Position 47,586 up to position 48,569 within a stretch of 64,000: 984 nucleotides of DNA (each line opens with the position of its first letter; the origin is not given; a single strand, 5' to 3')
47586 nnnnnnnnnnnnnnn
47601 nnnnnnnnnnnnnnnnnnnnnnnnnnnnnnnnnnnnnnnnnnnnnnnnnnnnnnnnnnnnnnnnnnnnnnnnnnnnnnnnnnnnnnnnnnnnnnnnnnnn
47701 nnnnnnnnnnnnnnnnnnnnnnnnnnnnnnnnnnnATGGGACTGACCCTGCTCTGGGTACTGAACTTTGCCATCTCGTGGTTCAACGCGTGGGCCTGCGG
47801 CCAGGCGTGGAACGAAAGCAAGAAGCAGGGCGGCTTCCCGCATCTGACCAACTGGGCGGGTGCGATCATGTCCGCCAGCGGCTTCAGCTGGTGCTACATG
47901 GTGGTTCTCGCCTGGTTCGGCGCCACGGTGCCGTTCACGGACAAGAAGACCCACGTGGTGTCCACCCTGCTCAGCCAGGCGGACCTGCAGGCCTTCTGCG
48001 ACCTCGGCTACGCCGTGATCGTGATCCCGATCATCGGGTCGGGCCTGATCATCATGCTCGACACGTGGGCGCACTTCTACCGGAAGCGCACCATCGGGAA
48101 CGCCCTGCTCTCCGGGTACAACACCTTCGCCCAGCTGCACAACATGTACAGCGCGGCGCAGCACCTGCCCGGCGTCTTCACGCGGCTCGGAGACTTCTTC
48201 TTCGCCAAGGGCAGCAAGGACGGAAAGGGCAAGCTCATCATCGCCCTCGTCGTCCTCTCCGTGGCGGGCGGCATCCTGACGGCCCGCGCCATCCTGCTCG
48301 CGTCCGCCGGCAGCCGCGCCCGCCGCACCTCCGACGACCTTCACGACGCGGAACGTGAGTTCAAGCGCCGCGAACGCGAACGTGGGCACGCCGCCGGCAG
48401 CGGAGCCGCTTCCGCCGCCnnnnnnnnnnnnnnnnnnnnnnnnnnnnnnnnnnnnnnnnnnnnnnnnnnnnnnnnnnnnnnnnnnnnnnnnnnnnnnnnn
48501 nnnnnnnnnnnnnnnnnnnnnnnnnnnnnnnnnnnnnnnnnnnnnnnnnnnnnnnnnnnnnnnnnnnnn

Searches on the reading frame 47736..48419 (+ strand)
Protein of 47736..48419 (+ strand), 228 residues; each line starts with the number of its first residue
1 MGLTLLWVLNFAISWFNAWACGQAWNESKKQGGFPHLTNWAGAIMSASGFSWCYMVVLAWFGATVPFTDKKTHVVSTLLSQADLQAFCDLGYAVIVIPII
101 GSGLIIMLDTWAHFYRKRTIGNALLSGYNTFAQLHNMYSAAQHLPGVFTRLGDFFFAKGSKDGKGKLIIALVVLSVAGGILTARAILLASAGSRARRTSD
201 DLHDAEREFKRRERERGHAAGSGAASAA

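Call 71: find_related_loci(query=window:47736-48419:+, collection=viral_contigs, flank=3000)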
Query window:47736-48419:+ (228 aa) in viral_contigs; peptide patterns used: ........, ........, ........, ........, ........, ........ (x = any residue, [..] = any of these).
13 stretches matched a pattern; 4 encode a relative of the query (tblastn E <= 1e-3); 4 distinct loci.
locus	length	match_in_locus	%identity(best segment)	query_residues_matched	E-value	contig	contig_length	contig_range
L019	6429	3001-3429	45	3-145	5e-42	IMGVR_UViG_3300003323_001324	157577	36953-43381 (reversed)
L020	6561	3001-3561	37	3-200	3e-34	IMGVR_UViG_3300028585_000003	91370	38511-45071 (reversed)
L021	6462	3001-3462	37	1-163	7e-31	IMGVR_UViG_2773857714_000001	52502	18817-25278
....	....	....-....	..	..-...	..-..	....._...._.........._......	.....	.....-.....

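Call 73: search_protein_families(library=pfam, proteins=[window:47736-48419:+], max_evalue=0.1)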
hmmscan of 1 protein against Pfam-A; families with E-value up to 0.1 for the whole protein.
window:47736-48419:+ (228 aa): 0 families

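Call 85: search_protein_families(library=ncbifam, proteins=[window:47736-48419:+], max_evalue=0.01)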
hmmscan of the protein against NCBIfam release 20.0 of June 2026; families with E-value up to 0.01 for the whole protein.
window:47736-48419:+ (228 aa): 0 families
